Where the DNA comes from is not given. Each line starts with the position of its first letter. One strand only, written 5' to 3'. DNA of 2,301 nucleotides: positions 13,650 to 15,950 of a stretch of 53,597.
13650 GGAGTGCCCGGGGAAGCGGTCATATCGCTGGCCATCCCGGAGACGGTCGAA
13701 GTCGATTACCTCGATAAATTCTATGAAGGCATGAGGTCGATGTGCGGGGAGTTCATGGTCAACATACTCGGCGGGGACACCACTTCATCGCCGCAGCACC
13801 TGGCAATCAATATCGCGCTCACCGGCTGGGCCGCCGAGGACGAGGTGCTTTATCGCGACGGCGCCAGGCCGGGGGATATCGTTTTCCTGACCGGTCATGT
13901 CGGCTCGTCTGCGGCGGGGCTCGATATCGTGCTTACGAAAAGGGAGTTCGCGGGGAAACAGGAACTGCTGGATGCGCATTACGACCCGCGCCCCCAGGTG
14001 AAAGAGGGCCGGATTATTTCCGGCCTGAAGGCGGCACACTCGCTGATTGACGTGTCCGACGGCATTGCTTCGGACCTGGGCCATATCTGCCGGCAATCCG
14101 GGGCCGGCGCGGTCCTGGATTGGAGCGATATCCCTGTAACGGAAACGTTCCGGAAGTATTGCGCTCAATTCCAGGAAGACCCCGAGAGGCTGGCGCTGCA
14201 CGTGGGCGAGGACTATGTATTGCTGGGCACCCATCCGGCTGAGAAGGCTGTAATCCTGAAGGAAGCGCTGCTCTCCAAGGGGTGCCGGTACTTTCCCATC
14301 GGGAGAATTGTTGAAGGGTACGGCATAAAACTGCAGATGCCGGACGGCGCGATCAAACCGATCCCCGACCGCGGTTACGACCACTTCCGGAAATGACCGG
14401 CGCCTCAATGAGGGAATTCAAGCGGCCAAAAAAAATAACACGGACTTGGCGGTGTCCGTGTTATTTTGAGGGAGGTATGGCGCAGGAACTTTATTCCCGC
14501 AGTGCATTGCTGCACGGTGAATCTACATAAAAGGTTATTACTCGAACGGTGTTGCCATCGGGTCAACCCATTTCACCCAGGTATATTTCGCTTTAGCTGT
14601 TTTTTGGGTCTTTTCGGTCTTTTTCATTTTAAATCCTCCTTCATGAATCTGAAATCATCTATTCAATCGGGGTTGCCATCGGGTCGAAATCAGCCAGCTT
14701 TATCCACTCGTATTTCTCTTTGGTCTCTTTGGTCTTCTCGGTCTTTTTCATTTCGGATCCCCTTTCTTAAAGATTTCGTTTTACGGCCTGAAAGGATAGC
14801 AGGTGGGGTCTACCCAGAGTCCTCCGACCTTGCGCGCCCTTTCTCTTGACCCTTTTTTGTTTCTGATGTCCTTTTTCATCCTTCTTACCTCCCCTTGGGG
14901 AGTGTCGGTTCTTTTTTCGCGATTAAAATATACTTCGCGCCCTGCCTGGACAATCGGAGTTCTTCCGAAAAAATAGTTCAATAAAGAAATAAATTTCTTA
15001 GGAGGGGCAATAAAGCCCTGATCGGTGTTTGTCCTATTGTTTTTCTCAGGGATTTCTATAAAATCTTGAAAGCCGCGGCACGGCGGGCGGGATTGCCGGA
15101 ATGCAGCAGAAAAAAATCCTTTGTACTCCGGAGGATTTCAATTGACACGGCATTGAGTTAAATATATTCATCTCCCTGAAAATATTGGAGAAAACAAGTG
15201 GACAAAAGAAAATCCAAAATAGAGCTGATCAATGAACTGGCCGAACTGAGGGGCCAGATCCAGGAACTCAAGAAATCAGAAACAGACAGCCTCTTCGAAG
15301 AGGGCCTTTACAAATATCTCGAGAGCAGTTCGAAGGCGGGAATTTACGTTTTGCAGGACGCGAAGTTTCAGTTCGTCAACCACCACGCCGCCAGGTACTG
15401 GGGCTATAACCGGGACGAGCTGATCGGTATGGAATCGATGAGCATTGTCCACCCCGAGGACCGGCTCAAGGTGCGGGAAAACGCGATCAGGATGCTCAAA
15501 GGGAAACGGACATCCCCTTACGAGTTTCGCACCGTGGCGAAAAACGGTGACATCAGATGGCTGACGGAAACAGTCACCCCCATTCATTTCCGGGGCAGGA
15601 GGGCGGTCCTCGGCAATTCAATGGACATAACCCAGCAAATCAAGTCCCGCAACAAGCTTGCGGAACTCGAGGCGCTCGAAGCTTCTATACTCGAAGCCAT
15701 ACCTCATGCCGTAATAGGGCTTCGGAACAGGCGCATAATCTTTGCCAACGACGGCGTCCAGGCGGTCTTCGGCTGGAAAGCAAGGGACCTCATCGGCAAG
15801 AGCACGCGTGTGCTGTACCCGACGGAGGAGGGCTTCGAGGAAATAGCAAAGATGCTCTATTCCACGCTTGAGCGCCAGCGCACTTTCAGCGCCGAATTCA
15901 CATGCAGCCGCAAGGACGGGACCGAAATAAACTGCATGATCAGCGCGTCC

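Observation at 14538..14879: Three tandem SD-preceded genes for ~30-aa Lys-rich peptides with a conserved W/F-x-D-P C-terminal core: orphan small-protein or RiPP-precursor-like family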

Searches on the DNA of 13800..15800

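Call 8: search_rna_families(source=window, start=13800, end=15800, threshold=evalue, max_evalue=1)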
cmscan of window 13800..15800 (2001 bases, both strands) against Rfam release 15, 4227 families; matches with E-value up to 1: 2.
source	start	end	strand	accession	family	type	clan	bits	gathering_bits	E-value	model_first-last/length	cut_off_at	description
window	14538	14606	+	RF02866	ncS16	Gene; sRNA;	-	20.6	48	0.48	1-83/83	no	Burkholderia sRNA 16 (Bc_KC_sr1)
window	14949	14981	+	RF03050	RAGATH-25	Gene; sRNA;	-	18.9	49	0.14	1-50/50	no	RAGATH-25 RNA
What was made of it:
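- No Rfam match (call 8).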

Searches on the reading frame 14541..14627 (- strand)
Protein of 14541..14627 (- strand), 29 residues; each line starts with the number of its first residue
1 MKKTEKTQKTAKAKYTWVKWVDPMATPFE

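Call 3: search_protein_families(library=ncbifam, proteins=[window:14541-14627:-], max_evalue=10)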
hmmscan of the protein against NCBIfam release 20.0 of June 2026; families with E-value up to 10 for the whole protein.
seq(29 aa): 0 families

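Call 4: search_protein_families(library=pfam, proteins=[window:14541-14627:-], max_evalue=10)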
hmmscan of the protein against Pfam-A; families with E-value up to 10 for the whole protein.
seq(29 aa): 0 families

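Call 70: search_protein_families(library=padloc, proteins=[window:14541-14627:-], max_evalue=1)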
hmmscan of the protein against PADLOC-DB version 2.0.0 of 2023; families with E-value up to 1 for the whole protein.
seq(29 aa): 0 families

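Call 71: search_protein_families(library=phrogs, proteins=[window:14541-14627:-], max_evalue=1)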
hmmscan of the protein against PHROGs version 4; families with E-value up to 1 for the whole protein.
seq(29 aa): 0 families

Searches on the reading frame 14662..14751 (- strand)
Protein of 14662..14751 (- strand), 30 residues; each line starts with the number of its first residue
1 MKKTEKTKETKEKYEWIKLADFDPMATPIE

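Call 3: search_protein_families(library=ncbifam, proteins=[window:14662-14751:-], max_evalue=10)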
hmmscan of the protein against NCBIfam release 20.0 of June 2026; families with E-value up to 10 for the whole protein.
seq(30 aa): 0 families

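Call 4: search_protein_families(library=pfam, proteins=[window:14662-14751:-], max_evalue=10)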
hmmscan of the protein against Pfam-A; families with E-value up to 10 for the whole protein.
seq(30 aa): 0 families

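Call 10: find_encoding_contigs(protein=window:14662-14751:-, flank=10000, max_places=10)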
Protein seq(30 aa) (30 aa): 5 contigs read that carry it; 5 places shown.
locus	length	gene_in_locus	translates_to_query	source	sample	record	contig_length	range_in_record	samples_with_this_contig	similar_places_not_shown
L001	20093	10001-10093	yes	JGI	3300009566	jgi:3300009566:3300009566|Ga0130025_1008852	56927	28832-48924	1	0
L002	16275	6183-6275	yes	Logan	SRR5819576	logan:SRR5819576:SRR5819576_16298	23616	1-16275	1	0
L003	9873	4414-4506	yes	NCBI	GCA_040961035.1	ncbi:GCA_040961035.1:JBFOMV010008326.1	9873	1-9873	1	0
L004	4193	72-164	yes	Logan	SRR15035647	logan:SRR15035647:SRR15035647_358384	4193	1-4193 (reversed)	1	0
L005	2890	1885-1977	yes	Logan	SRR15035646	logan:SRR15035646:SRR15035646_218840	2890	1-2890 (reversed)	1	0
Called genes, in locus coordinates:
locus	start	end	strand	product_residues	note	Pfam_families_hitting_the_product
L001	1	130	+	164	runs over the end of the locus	PF03205:MobB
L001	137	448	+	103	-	-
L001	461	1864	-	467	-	-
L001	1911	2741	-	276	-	PF02596:DUF169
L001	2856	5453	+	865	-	PF04945:YHS, PF08394:Arc_trans_TRASH (faint), PF24273:TRASH_HVO_1752_C (faint), PF04945:YHS, PF19335:HMBD, PF00122:E1-E2_ATPase, PF00702:Hydrolase, PF08282:Hydrolase_3 (faint)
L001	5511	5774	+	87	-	-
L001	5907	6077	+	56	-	-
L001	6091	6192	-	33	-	-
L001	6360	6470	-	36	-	-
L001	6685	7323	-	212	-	PF00072:Response_reg, PF00196:GerE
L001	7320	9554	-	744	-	PF13426:PAS_9, PF08447:PAS_3, PF00989:PAS, PF13426:PAS_9, PF08447:PAS_3, PF00989:PAS, PF08448:PAS_4, PF13426:PAS_9, +11 more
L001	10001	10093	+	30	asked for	-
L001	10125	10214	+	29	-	-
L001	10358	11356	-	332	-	PF00586:AIRS, PF02769:AIRS_C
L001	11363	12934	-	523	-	PF03853:YjeF_N, PF01256:Carb_kinase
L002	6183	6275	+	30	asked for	-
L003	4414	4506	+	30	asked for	-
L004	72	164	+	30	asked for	-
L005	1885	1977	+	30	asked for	-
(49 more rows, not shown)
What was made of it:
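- Checked: Genes a and b were independently called on five near-identical public contigs (call 10).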

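Call 21: search_protein_representatives(alignment_id=A2)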
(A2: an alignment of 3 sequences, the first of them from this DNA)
Query: 3 sequences, 31 profile positions. Proteins with E-value up to 0.001 (for the whole library): 7; up to 1e-10: 2; up to 1e-30: 0. The best 7 are listed.
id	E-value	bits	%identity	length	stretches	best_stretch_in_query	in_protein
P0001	2.6e-17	78.6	-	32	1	1-31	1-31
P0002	3.3e-11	59.1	-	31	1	1-31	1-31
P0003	5.2e-09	52.1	-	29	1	1-30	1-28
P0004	2.5e-06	43.5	-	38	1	6-29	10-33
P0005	5.1e-05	39.3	-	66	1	6-30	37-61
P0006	1.7e-04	37.6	-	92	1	6-30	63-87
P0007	2.9e-04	36.9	-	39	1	7-30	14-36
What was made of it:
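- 7 representative clusters in 1.8 billion proteins (call 21).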

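Call 24: find_homologous_proteins(query=A3, max_evalue=10)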
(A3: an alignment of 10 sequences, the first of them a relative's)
Query A3 (10 sequences) (66 aa, profile of the alignment): 86 proteins with E <= 10 among 432 candidates.
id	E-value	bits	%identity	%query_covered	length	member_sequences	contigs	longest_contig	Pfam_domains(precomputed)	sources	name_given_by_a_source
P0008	4.9e-18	83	63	77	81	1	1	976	-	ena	-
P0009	1.3e-16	78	97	59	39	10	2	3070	-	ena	-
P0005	1.7e-16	78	100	100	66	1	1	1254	-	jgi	jgi:hypothetical protein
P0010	2.0e-16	77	90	61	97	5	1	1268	-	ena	-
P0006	6.9e-16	76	84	67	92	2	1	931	-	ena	-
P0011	1.2e-15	75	89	70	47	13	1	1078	-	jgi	jgi:hypothetical protein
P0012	7.6e-15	72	90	59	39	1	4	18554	-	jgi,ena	jgi:hypothetical protein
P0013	7.8e-15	72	85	70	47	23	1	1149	-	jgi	-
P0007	2.3e-14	71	69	53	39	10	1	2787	-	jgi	-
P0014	4.5e-14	70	85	59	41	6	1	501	-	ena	-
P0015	4.7e-14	70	70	56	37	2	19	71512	-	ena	-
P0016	6.0e-14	69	85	59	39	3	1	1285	-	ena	-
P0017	4.0e-13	67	90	59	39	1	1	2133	-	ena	-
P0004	4.6e-13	67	67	50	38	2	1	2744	-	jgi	jgi:hypothetical protein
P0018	6.5e-13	66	79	59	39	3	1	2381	-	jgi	-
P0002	1.1e-8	53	-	-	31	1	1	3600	-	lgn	-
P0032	1.7e-8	52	59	56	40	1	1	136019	-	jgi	-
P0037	3.6e-7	48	-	-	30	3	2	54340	-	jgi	jgi:hypothetical protein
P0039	2.6e-6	45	58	55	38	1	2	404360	-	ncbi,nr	ncbi:MAG: hypothetical protein CSYNP_01881 [Syntrophus sp. SKADARSKE-3]|nr:hypothetical protein [Syn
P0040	2.9e-6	45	-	-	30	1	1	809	-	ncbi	-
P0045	9.5e-6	43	-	-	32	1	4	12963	-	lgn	-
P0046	1.2e-5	43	65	38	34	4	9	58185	-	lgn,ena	-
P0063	6.4e-4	37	55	47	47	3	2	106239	-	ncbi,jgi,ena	-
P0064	1.2e-3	37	-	-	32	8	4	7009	-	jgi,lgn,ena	jgi:hypothetical protein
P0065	1.3e-3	36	80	23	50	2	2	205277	-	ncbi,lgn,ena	-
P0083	1.4e-1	30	48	44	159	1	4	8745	-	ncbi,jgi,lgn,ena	ncbi:MAG: hypothetical protein ABSB79_06200 [Syntrophales bacterium]|jgi:hypothetical protein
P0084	1.7e+0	26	46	36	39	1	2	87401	-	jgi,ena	-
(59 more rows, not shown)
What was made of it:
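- Tried and rejected: I got round this with the representative-library search (call 21) and a profile seeded with longer mis-called homologues (call 24).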

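Call 29: find_encoding_contigs(protein=P0039, flank=8000, max_places=2)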
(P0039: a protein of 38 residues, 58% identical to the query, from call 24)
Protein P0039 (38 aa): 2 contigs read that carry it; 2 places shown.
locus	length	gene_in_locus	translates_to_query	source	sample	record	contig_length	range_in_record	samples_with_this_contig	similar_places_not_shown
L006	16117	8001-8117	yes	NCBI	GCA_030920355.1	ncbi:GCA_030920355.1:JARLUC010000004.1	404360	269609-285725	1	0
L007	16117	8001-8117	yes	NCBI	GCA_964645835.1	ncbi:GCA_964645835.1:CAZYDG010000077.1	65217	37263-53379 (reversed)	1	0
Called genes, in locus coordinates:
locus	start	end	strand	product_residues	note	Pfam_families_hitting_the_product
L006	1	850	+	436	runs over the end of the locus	PF12385:Peptidase_C70, PF13529:Peptidase_C39_2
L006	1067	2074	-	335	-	-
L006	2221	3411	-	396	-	PF18165:pP_pnuc_1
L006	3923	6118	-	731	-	PF23139:OB_YrrC, PF14490:HHH_RecD2, PF05970:PIF1 (weak), PF13086:AAA_11 (weak), PF13245:AAA_19, PF13604:AAA_30, PF18335:SH3_13, PF13538:UvrD_C_2, +2 more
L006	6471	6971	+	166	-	PF04073:tRNA_edit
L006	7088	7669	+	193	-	PF03352:Adenine_glyco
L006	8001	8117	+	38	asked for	-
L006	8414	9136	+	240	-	PF01925:TauE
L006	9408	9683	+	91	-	-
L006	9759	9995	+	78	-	PF09527:ATPase_gene1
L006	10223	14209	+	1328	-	PF00072:Response_reg, PF00989:PAS (faint), PF08448:PAS_4 (weak), PF08447:PAS_3, PF08448:PAS_4 (weak), PF13426:PAS_9, PF00512:HisKA, PF02518:HATPase_c, +1 more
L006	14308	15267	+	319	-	PF07670:Gate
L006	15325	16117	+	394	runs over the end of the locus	PF00155:Aminotran_1_2, PF01053:Cys_Met_Meta_PP (weak), PF01041:DegT_DnrJ_EryC1, PF04864:Alliinase_C (faint)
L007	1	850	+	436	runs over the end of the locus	PF12385:Peptidase_C70, PF13529:Peptidase_C39_2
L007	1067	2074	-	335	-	-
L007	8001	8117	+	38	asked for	-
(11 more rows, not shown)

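Call 30: find_encoding_contigs(protein=P0065, flank=8000, max_places=2)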
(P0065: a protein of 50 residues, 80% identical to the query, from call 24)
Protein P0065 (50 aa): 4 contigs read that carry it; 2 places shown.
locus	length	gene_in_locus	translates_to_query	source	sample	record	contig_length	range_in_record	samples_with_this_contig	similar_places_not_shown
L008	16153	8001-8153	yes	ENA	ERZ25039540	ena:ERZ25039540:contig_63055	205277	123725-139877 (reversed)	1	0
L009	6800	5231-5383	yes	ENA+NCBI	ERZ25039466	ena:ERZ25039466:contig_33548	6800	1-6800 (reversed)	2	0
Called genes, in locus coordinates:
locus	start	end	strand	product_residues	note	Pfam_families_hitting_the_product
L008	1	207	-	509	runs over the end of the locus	PF02321:OEP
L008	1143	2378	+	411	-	PF13433:Peripla_BP_5, PF13458:Peripla_BP_6, PF01094:ANF_receptor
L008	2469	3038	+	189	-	PF02653:BPD_transp_2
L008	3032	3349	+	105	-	PF02653:BPD_transp_2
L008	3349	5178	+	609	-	PF02653:BPD_transp_2, PF00005:ABC_tran, PF12399:BCA_ABC_TP_C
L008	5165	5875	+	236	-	PF00005:ABC_tran, PF13304:AAA_21 (faint)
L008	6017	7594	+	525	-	PF00501:AMP-binding, PF13193:AMP-binding_C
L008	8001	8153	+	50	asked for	-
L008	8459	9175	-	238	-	PF04366:Ysc84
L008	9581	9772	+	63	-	-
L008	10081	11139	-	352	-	PF14236:DruA, PF25680:Mom (weak), PF13808:DDE_Tnp_1_assoc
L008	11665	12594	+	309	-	PF01144:CoA_trans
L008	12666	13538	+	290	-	PF01144:CoA_trans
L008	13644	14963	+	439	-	PF00083:Sugar_tr, PF07690:MFS_1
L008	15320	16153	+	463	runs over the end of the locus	PF04055:Radical_SAM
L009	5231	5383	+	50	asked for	-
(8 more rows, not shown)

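Call 31: find_encoding_contigs(protein=P0032, flank=6000, max_places=1)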
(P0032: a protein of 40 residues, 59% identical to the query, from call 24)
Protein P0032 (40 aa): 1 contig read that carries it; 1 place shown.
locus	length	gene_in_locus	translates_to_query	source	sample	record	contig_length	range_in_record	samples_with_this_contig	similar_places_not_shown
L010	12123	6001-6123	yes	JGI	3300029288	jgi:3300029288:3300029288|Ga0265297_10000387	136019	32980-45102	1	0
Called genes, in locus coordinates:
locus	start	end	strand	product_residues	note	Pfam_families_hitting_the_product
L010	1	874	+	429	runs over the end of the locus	-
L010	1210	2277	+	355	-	PF14022:DUF4238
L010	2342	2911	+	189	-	-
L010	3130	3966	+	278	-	-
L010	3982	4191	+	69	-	PF21804:Transposase_29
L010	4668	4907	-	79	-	PF09527:ATPase_gene1 (weak)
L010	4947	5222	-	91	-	-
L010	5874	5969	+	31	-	-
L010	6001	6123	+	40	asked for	-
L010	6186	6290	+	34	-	-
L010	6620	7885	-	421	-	PF03453:MoeA_N, PF00994:MoCF_biosynth, PF03454:MoeA_C (weak)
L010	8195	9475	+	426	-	PF00037:Fer4 (weak), PF12837:Fer4_6 (faint), PF12838:Fer4_7 (weak), PF13237:Fer4_10 (weak), PF02906:Fe_hyd_lg_C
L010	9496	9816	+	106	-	PF02256:Fe_hyd_SSU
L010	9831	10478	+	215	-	PF01292:Ni_hydr_CYTB, PF14358:DUF4405 (faint)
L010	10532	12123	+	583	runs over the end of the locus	PF13510:Fer2_4, PF13237:Fer4_10 (faint), PF10588:NADH-G_4Fe-4S_3, PF22117:Fer4_Nqo3 (weak), PF12838:Fer4_7, PF00037:Fer4, PF02906:Fe_hyd_lg_C, PF02256:Fe_hyd_SSU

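Call 32: find_encoding_contigs(protein=P0063, flank=6000, max_places=1)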
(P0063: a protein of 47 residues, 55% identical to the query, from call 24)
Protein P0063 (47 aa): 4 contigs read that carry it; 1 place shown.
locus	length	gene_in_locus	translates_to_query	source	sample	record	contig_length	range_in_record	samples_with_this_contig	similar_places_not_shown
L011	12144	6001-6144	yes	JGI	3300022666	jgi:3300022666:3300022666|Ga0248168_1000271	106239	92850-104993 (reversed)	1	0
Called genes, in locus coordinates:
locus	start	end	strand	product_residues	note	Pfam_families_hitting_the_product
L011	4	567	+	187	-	PF01558:POR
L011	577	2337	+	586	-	PF14691:Fer4_20, PF00070:Pyr_redox (faint), PF07992:Pyr_redox_2, PF13450:NAD_binding_8 (faint), PF12838:Fer4_7 (weak), PF13237:Fer4_10 (weak), PF14697:Fer4_21 (weak), PF00037:Fer4 (weak), +1 more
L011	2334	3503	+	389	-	PF01855:POR_N, PF02780:Transketolase_C (weak), PF17147:PFOR_II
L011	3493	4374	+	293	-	PF02775:TPP_enzyme_C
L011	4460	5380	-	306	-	PF02558:ApbA, PF08546:ApbA_C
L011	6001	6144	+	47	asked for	-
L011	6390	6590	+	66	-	PF00313:CSD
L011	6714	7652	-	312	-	PF07837:FTCD_N, PF02971:FTCD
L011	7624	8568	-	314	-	PF02881:SRP54_N, PF25199:nSTAND_NTPase5 (faint), PF13604:AAA_30 (weak), PF13245:AAA_19 (faint), PF13401:AAA_22 (weak), PF00448:SRP54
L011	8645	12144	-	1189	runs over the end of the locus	PF02463:SMC_N, PF13175:AAA_15, PF13476:AAA_23, PF06470:SMC_hinge, PF24161:CCDC39 (weak), PF13304:AAA_21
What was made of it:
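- One array sits next to a cold-shock protein gene (L011, call 32).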

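Call 33: find_encoding_contigs(protein=P0046, flank=6000, max_places=2)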
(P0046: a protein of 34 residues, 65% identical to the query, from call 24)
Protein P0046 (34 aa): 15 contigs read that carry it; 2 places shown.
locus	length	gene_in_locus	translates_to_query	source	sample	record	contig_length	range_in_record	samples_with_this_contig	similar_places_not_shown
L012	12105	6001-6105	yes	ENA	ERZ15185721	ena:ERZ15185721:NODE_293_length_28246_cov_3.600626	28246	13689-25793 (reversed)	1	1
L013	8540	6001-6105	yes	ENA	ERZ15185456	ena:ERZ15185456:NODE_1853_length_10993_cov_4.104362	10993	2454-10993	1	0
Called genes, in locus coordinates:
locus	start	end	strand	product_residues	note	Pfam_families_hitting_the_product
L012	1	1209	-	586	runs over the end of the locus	PF02310:B12-binding, PF04055:Radical_SAM (weak)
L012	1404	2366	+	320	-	PF00512:HisKA, PF02518:HATPase_c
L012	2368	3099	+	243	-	PF00072:Response_reg, PF00486:Trans_reg_C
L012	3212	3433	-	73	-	-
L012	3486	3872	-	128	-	PF01740:STAS, PF13466:STAS_2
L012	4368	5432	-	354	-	PF00724:Oxidored_FMN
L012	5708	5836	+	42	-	-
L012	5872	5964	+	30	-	-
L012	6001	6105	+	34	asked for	-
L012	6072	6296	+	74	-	-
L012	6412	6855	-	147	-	-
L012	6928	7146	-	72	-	-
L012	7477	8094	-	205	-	-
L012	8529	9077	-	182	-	-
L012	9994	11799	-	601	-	PF00239:Resolvase, PF07508:Recombinase, PF13408:Zn_ribbon_recom (weak)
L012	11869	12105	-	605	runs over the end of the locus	PF00239:Resolvase, PF07508:Recombinase, PF13408:Zn_ribbon_recom (faint)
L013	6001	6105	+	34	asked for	-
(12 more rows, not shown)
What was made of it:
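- Radical SAM genes lie 5-7 kb away in two loci (L008, L012; calls 30, 33).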

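Call 34: find_encoding_contigs(protein=P0084, flank=6000, max_places=1)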
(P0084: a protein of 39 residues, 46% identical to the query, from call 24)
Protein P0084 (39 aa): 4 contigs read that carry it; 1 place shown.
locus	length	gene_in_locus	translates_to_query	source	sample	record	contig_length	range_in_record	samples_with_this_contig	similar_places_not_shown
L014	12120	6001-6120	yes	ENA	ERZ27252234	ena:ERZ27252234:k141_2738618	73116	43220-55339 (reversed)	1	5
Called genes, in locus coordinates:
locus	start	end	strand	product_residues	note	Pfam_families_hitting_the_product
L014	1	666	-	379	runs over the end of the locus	PF00724:Oxidored_FMN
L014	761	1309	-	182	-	PF13279:4HBT_2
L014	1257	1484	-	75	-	-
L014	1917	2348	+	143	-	-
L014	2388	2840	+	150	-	-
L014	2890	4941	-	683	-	PF02629:CoA_binding, PF13380:CoA_binding_2, PF13607:Succ_CoA_lig, PF13549:ATP-grasp_5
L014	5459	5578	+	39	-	-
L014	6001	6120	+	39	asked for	-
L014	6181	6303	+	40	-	-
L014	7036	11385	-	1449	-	PF01869:BcrAD_BadFG, PF09989:DUF2229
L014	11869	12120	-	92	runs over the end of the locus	-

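Call 49: search_protein_families(library=pfam, proteins=[P0083, L006:9759-9995:+], max_evalue=0.01)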
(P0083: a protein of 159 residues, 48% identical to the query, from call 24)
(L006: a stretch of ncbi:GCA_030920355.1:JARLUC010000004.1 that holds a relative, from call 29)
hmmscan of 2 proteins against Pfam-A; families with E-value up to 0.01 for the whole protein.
P0083 (159 aa): 2 families
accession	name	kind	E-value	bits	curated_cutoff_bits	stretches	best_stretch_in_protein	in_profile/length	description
PF22586.1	ANCHR-like_BBOX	-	0.0016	18.9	27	1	73-100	2-28/39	ANCHR-like B-box zinc-binding domain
PF24921.1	RING_XB3-XBAT31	-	0.0034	17.8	50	1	73-120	2-53/57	E3 ubiquitin-protein ligase XB3/XBAT31 RING finger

L006:9759-9995:+ (78 aa): 1 family
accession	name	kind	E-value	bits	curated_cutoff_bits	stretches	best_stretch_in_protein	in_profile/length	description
PF09527.15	ATPase_gene1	-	1e-07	32.4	26.6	1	18-64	2-48/54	Putative F0F1-ATPase subunit Ca2+/Mg2+ transporter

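Call 70: search_protein_families(library=padloc, proteins=[window:14662-14751:-], max_evalue=1)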
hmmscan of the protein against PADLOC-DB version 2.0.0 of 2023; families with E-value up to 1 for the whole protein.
seq(30 aa): 0 families

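Call 71: search_protein_families(library=phrogs, proteins=[window:14662-14751:-], max_evalue=1)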
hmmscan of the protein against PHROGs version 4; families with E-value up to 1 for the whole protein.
seq(30 aa): 1 family
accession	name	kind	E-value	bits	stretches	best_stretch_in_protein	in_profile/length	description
phrog_6148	-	moron, auxiliary metabolic gene and host takeover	0.26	12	1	2-23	47-68/214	beta-lactamase-inhibitor protein BLIP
